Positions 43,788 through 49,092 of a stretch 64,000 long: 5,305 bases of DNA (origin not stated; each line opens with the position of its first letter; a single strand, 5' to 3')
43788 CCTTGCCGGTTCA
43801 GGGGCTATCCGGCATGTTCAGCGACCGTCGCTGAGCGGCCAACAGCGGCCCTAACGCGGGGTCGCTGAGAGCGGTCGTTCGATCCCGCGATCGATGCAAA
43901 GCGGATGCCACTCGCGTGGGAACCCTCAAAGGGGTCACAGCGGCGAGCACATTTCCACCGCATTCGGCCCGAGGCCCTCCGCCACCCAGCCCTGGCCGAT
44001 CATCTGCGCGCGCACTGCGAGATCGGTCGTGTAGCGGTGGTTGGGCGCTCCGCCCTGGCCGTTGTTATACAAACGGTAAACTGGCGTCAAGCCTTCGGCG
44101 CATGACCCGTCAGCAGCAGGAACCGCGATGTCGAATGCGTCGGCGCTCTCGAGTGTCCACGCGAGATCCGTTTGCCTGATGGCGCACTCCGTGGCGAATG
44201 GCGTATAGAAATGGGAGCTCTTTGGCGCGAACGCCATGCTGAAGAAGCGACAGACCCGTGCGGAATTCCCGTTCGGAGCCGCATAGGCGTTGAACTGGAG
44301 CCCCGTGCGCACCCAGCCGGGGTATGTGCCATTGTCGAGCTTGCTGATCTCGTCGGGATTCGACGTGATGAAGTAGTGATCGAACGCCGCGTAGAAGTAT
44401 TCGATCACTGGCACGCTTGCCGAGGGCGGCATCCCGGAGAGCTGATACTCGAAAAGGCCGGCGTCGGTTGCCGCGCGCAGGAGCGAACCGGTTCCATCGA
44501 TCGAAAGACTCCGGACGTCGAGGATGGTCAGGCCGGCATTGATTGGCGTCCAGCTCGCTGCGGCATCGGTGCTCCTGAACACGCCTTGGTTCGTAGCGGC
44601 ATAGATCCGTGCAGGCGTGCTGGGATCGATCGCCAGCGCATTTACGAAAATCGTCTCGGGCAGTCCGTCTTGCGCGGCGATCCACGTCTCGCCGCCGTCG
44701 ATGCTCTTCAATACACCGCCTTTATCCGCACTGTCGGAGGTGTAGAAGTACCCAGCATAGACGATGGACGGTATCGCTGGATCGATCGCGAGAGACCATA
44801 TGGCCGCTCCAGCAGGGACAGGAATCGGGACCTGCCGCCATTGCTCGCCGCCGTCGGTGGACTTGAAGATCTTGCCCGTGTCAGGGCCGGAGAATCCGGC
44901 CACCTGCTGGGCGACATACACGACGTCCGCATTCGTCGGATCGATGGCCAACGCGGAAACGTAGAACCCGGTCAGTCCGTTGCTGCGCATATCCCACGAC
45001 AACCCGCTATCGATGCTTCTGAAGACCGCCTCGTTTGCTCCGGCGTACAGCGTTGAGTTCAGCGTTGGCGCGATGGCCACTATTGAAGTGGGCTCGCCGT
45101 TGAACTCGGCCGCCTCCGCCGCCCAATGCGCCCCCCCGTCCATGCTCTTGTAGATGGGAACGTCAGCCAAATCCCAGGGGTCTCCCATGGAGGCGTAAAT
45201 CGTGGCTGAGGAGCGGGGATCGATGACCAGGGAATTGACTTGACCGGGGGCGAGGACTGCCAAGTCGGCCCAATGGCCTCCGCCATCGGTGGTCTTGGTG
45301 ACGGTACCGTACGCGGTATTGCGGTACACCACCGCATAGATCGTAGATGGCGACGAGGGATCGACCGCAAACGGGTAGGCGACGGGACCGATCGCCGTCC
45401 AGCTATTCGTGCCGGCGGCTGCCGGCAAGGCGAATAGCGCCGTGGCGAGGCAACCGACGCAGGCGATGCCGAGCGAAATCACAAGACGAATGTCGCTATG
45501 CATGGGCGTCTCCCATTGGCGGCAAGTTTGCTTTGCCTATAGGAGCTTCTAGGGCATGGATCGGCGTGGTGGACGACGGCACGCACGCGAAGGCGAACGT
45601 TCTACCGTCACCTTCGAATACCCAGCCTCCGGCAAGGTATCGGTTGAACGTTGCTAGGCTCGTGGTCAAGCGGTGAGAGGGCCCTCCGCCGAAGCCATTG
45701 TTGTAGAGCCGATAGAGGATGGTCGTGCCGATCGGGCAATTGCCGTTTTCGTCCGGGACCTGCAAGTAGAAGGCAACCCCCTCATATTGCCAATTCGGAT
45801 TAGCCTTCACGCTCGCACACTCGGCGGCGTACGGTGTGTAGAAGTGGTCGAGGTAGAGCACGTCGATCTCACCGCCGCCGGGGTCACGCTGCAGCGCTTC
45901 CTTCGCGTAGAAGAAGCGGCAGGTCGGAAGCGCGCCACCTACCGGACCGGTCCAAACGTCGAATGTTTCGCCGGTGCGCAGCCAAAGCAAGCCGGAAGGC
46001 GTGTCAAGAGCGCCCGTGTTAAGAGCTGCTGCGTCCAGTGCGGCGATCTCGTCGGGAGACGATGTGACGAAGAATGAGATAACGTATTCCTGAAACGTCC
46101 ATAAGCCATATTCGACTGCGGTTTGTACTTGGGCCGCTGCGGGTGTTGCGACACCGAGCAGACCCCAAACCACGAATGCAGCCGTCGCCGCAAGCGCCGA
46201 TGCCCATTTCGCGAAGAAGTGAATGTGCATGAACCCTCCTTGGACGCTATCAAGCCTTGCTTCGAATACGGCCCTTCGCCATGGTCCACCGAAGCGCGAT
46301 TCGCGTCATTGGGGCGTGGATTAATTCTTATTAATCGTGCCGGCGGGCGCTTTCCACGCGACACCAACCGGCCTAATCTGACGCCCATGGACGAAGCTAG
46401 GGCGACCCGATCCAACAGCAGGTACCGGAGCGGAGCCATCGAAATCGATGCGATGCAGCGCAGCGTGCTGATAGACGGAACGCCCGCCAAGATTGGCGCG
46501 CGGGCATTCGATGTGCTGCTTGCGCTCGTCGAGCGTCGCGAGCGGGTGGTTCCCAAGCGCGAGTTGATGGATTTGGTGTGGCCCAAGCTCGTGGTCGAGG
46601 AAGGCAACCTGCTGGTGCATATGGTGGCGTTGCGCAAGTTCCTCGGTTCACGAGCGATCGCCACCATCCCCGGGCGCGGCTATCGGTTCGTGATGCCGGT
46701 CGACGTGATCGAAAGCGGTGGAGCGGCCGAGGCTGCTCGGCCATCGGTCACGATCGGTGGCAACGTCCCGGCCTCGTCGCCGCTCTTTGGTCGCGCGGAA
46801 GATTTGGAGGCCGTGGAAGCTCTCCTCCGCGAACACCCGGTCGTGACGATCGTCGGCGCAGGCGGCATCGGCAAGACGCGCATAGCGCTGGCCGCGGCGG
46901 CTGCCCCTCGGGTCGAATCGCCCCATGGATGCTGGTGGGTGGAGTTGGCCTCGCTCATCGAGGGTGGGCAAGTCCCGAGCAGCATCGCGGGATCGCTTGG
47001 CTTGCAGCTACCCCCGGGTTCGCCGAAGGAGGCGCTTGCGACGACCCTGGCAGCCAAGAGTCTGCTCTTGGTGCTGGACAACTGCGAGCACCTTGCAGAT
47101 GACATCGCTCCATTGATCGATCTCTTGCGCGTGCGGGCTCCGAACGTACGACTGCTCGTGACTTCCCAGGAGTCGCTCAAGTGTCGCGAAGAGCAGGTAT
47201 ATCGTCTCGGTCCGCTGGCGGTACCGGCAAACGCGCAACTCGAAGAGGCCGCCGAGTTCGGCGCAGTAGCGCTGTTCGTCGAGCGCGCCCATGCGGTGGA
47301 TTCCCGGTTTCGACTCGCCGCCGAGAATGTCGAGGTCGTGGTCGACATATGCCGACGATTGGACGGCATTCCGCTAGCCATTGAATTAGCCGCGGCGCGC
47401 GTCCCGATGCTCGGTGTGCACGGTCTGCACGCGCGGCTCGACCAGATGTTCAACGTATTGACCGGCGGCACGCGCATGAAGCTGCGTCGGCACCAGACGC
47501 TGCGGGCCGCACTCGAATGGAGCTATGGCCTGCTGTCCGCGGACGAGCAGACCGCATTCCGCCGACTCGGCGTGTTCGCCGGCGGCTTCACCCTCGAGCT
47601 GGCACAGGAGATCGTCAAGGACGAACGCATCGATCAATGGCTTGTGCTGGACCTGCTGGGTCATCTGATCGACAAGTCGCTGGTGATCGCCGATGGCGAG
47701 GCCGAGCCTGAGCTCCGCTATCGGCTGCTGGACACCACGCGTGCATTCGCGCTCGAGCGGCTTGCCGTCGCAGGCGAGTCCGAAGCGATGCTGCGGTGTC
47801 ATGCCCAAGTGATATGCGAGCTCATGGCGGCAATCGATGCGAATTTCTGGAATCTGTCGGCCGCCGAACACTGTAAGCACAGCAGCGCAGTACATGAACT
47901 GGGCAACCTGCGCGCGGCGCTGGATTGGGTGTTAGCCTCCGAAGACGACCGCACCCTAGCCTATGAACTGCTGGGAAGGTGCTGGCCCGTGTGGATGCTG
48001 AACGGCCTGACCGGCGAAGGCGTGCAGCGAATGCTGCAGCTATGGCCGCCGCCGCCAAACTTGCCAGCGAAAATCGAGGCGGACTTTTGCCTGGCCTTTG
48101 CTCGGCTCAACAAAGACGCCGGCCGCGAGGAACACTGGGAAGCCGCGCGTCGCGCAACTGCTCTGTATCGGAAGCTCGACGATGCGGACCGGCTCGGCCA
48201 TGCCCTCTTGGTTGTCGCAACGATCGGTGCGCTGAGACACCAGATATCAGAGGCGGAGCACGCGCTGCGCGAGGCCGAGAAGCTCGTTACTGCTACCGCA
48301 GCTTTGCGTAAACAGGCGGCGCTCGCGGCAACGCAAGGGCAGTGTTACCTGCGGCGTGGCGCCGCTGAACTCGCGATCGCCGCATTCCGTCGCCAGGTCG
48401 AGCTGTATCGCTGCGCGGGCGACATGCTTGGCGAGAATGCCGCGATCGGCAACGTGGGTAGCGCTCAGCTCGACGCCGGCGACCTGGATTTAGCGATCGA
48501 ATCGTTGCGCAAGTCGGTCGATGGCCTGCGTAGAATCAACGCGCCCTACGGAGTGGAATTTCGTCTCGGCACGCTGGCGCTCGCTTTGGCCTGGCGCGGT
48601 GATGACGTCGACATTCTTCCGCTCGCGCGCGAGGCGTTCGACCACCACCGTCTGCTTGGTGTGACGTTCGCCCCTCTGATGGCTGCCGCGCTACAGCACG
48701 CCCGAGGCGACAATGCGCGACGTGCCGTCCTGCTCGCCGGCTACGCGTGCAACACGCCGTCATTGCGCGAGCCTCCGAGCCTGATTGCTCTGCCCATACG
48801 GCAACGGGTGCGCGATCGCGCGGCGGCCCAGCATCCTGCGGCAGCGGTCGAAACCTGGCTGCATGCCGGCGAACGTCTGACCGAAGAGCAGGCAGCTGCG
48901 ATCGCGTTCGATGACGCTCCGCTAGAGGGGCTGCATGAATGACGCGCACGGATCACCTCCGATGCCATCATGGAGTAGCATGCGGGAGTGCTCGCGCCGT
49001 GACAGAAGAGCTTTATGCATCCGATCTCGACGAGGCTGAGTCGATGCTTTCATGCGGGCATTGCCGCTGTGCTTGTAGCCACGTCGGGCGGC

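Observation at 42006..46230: Three consecutive secreted proteins sharing a ~150-aa, 4-cysteine C-terminal module on different N-terminal scaffolds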

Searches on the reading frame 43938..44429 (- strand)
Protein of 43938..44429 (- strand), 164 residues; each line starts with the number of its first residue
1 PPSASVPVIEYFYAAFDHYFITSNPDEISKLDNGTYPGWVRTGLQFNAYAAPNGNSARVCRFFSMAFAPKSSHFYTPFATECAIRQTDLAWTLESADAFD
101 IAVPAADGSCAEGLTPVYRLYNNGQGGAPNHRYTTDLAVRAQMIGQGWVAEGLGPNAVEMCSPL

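Call 25: predict_structure(alignment_id=A3)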
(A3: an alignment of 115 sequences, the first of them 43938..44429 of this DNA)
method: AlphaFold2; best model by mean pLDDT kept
length: 164 residues; sequences in the alignment: 115
mean_pLDDT: 96.0   pTM: 0.90
mean pLDDT of the five models: 96.0, 95.9, 95.9, 95.0, 94.9
residues with pLDDT >= 90: 152; 70-90: 10; 50-70: 2; < 50: 0
segments of 3 or more residues with pLDDT < 50: none
pLDDT, mean of each block of 10 residues (from residue 1): 88 95 98 97 98 96 92 96 97 98 98 98 92 98 98 98 96
secondary structure, 60 per line:
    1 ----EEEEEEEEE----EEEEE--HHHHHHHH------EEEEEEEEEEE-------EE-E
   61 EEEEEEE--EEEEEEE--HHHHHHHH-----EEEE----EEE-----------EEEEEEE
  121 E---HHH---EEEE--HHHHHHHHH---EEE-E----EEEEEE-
elements in order: E5-13 E18-22 H25-32 E39-49 E60-67 E70-76 H79-86 E92-95 E100-102 E114-121 E131-134 H137-145 E149-151 E158-163

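Call 29: fold_search(model_id=the predicted structure, library=pdb)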
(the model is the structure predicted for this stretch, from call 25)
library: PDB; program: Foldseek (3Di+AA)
matches with E <= 10: 81; with E <= 0.001: 0
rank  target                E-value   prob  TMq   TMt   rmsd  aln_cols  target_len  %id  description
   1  2qsd_G                4.7e-01  0.20  0.26  0.27   8.9       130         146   15  Crystal structure of a protein Il1583 from Idiomarina loihiensis (released 2007-08-14)
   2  1mje_A                7.7e-01  0.04  0.14  0.06  18.0       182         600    8  STRUCTURE OF A BRCA2-DSS1-SSDNA COMPLEX (released 2002-09-27)
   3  2qsd_A                1.2e+00  0.12  0.26  0.28   8.8       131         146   12  Crystal structure of a protein Il1583 from Idiomarina loihiensis (released 2007-08-14)
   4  2qsd_B                1.3e+00  0.12  0.25  0.27   8.8       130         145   13  Crystal structure of a protein Il1583 from Idiomarina loihiensis (released 2007-08-14)
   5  2qsd_C                1.3e+00  0.12  0.26  0.28   8.9       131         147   12  Crystal structure of a protein Il1583 from Idiomarina loihiensis (released 2007-08-14)
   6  2hzm_E                1.7e+00  0.02  0.16  0.14  13.5       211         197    8  Structure of the Mediator head subcomplex Med18/20 (released 2006-09-12)
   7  9ean_B                2.4e+00  0.01  0.11  0.06  21.1       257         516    9  Murine norovirus allosteric escape mutant D348E (released 2025-05-07)
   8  1oen                  2.5e+00  0.08  0.18  0.07  10.7        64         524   17  PHOSPHOENOLPYRUVATE CARBOXYKINASE (released 1996-11-08)
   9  2qsd_E                2.7e+00  0.08  0.25  0.27   9.0       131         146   12  Crystal structure of a protein Il1583 from Idiomarina loihiensis (released 2007-08-14)
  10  2qsd_F                2.7e+00  0.07  0.25  0.27   8.8       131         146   14  Crystal structure of a protein Il1583 from Idiomarina loihiensis (released 2007-08-14)
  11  4lxo_A                2.7e+00  0.01  0.10  0.10  19.9       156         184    8  Crystal structure of 9,10Fn3-elegantin chimera (released 2014-08-06)
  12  9wqs                  2.8e+00  0.03  0.22  0.05  17.3       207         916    7  Crystal structure of Saccharomyces cerevisiae isoleucyl-tRNA synthetase in complex with reveromycin A and isoleucine (released 2026-04-08)
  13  3mh6                  3.0e+00  0.01  0.13  0.08  13.9       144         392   10  HtrA proteases are activated by a conserved mechanism that can be triggered by distinct molecular cues (released 2010-06-30)
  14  8peq_A                3.2e+00  0.01  0.14  0.09  18.4       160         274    9  Complex of diubiquitin-derived artificial binding protein (Affilin) variant Af2 with its target oncofetal fibronectin  (released 2024-06-26)
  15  1yvy_B                3.5e+00  0.03  0.17  0.07  15.1       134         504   10  Crystal structure of Anaerobiospirillum succiniciproducens phosphoenolpyruvate carboxykinase (released 2005-07-26)
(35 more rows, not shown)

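Call 53: fold_search(model_id=the predicted structure, library=viral)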
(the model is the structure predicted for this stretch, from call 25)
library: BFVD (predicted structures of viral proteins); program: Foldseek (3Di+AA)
matches with E <= 10: 158; with E <= 0.001: 1
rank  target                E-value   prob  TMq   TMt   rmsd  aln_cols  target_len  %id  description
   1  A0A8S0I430            1.4e-04  1.00  0.55  0.23   5.6       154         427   12  (no name in the UniProt tables at hand)
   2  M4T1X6                1.4e-02  0.99  0.48  0.07  11.5       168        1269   10  (no name in the UniProt tables at hand)
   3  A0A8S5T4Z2            6.9e-02  0.16  0.18  0.11  21.1       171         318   10  Uncharacterized protein [Siphoviridae sp. ctn8e14]
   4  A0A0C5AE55            1.1e-01  0.28  0.29  0.04  19.0       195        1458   10  Uncharacterized protein [Cyanophage P-TIM40]
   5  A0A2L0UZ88            2.1e-01  0.30  0.24  0.07  13.6       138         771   10  Uncharacterized protein [Agrobacterium phage Atu_ph07]
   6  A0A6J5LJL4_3          5.5e-01  0.03  0.14  0.03  23.0       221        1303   11  LT_GEWL domain containing protein [uncultured Caudovirales phage]
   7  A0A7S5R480            1.2e+00  0.04  0.18  0.13  15.1       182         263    9  (no name in the UniProt tables at hand)
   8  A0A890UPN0            1.2e+00  0.04  0.14  0.08  14.0       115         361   12  Replication-associated protein [Cressdnaviricota sp.]
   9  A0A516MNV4            1.4e+00  0.06  0.19  0.19  17.2       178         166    9  (no name in the UniProt tables at hand)
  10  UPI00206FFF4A         1.4e+00  0.03  0.19  0.13  21.0       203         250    7  (no name look-up for this kind of identifier)
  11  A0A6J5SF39            1.4e+00  0.03  0.18  0.12  17.3       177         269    8  Uncharacterized protein [uncultured Caudovirales phage]
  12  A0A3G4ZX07            1.5e+00  0.08  0.19  0.14  15.1       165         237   10  GIY-YIG domain-containing protein [Faunusvirus sp.]
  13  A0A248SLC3            1.5e+00  0.04  0.16  0.12  19.2       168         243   12  Uncharacterized protein [Klebsiella phage SopranoGao]
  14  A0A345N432            1.7e+00  0.03  0.17  0.15  17.9       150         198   11  (no name in the UniProt tables at hand)
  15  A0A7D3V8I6            1.7e+00  0.02  0.16  0.07  14.1       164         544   13  AAA+ family ATPase [Fadolivirus FV1/VV64]
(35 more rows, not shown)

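Call 62: search_protein_families(library=phrogs, proteins=[window:43938-44429:-], max_evalue=0.01)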
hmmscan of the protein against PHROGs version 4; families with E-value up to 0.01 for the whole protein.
window:43938-44429:- (164 aa): 1 family
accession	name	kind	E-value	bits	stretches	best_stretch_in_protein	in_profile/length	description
phrog_23345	-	unknown function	0.00026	21.6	1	35-158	58-167/258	-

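Call 65: search_dna_similar(query=window:43938-44429:-, collection=plasmids, mode=protein, max_evalue=0.001, max_rows=25)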
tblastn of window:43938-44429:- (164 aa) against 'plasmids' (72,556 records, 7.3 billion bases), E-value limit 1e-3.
No match.

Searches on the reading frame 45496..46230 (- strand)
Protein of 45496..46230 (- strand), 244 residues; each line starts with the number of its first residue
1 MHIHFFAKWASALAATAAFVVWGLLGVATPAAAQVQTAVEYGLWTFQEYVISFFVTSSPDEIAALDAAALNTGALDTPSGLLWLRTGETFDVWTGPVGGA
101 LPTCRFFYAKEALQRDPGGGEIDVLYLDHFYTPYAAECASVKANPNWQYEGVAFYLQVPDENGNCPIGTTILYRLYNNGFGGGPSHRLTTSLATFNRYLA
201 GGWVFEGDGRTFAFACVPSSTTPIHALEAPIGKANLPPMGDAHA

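Call 3: search_protein_families(library=pfam, proteins=[window:45496-46230:-], max_evalue=0.1)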
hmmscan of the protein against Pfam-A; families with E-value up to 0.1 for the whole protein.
window:45496-46230:- (244 aa): 1 family
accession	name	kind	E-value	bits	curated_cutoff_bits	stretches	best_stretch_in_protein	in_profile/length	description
PF18885.6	DUF5648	-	2.2e-09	38.1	25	1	128-207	58-128/134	Domain of unknown function (DUF5648)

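Call 30: search_protein_families(library=ncbifam, proteins=[window:45496-46230:-], max_evalue=0.01)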
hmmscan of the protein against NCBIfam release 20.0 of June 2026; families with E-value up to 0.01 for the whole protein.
window:45496-46230:- (244 aa): 0 families

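Call 62: search_protein_families(library=phrogs, proteins=[window:45496-46230:-], max_evalue=0.01)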
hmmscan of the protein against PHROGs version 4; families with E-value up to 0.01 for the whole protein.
window:45496-46230:- (244 aa): 1 family
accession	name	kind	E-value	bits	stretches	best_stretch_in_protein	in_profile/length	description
phrog_23345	-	unknown function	0.00016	22.3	1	128-221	44-127/258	-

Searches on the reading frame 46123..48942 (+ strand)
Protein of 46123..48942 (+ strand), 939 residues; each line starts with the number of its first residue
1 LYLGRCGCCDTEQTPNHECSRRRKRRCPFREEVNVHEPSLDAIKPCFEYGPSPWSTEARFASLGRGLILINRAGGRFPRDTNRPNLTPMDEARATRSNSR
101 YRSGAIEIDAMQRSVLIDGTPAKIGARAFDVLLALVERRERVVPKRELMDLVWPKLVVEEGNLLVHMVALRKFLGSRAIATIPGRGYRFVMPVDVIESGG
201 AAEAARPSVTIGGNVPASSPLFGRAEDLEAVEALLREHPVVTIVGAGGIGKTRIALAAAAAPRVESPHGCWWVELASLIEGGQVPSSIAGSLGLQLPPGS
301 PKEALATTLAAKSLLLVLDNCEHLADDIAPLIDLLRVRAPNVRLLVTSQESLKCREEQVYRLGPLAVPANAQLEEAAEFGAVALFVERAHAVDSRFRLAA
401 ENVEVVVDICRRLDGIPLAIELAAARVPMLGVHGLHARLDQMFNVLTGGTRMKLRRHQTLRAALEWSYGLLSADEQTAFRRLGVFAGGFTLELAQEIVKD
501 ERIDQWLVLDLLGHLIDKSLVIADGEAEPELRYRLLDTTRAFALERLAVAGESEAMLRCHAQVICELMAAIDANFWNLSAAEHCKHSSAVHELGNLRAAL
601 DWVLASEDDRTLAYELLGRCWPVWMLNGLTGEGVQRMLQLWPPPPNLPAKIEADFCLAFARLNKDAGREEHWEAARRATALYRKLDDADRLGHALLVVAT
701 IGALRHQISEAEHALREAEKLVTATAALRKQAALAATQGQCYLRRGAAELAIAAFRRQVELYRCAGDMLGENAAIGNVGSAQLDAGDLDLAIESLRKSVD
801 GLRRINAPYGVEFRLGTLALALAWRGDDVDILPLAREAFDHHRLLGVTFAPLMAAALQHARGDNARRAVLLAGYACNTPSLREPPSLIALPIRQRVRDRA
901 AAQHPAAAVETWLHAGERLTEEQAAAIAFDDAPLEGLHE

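Call 3: search_protein_families(library=pfam, proteins=[window:46123-48942:+], max_evalue=0.1)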
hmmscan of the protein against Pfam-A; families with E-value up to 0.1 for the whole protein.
window:46123-48942:+ (939 aa): 11 families
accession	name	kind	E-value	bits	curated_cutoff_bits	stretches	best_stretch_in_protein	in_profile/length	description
PF00486.34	Trans_reg_C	-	1.5e-11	44.6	26.2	1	120-189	2-77/77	Transcriptional regulatory protein, C terminal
PF13191.12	AAA_16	-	0.00069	20.6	32.6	1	220-267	1-51/167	AAA ATPase domain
PF00931.28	NB-ARC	-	0.0013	18.5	23.5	1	234-321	12-109/248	NB-ARC domain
PF25199.1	nSTAND_NTPase5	-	0.003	17.8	34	1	236-351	39-135/145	Novel STAND NTPase 5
PF20703.3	nSTAND1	-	0.0031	17.6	27.1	1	222-324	17-127/379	Novel STAND NTPase 1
PF13181.12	TPR_8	-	0.0038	17.7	25.7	0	776-799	5-28/34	Tetratricopeptide repeat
PF20720.3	nSTAND3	-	0.016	15.4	27.2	1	228-258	7-37/155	Novel STAND NTPase 3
PF25201.1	nSTAND6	-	0.021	15.3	27.7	1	221-257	1-37/148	Novel STAND NTPase 6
PF13481.12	AAA_25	-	0.091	12.8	27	0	231-261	26-56/195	AAA domain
PF13401.12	AAA_22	-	0.099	13.4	27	0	239-336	6-109/130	AAA domain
PF00515.34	TPR_1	-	0.099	12.9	27.8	0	776-798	5-27/34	Tetratricopeptide repeat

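Call 30: search_protein_families(library=ncbifam, proteins=[window:46123-48942:+], max_evalue=0.01)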
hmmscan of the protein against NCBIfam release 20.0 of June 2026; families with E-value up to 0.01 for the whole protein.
window:46123-48942:+ (939 aa): 16 families
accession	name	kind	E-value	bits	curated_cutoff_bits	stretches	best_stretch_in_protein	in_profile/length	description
NF041717.1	HaaA_phane_TPR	equivalog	9.4e-12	43.9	1125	2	239-573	129-451/882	cyclophane-containing RiPP biosynthesis TPR protein HaaT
NF009037.0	PRK12370.1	equivalog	2.8e-09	35.9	589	1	114-199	26-115/553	HilA/EilA family virulence transcriptional regulator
NF053854.1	RespRegPhoBBctds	equivalog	5.4e-09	35.7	270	1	93-189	125-224/225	two-component system response regulator PhoB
TIGR02154.1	PhoB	equivalog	8.7e-09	35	296.2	1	95-189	126-225/226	phosphate regulon transcriptional regulator PhoB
NF053617.1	SARPRegAfsRStmc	equivalog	1.8e-08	32.8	1430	2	666-802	749-886/986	SARP-family global regulator AfsR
NF005568.0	PRK07239.1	equivalog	2.6e-06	26.6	273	1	102-191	284-373/381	uroporphyrinogen-III synthase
NF033118.1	vanR-O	exception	3.3e-05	23.4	505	1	89-194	118-225/233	vancomycin resistance response regulator transcription factor VanR-O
NF007663.1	PRK10336.1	equivalog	8.3e-05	22.4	345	1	96-188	122-215/219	quorum sensing response regulator transcription factor QseB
NF041733.1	resp_reg_CseB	equivalog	0.00013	21.5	350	1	89-190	125-227/228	two-component system response regulator CseB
NF007546.0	PRK10161.1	equivalog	0.00022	20.8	471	1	107-190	138-226/229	phosphate response regulator transcription factor PhoB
NF000402.1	vanR-B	exception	0.00026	20.5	480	1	102-189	128-216/219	vancomycin resistance response regulator transcription factor VanR-B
NF033120.0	vanR_FM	exception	0.00027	20.7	460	1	96-189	130-229/231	vancomycin resistance response regulator transcription factor, VanR-F/VanR-M family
NF007928.2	PRK10643.1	equivalog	0.00028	20.6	330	1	95-188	121-215/216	two-component system response regulator PmrA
NF033117.2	vanR_ACDEGLN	exception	0.0012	18.5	350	1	94-176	124-207/226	VanR-ABDEGLN family response regulator transcription factor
NF040689.1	MtrAB_MtrA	equivalog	0.0014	18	300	1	96-187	119-216/219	MtrAB system response regulator MtrA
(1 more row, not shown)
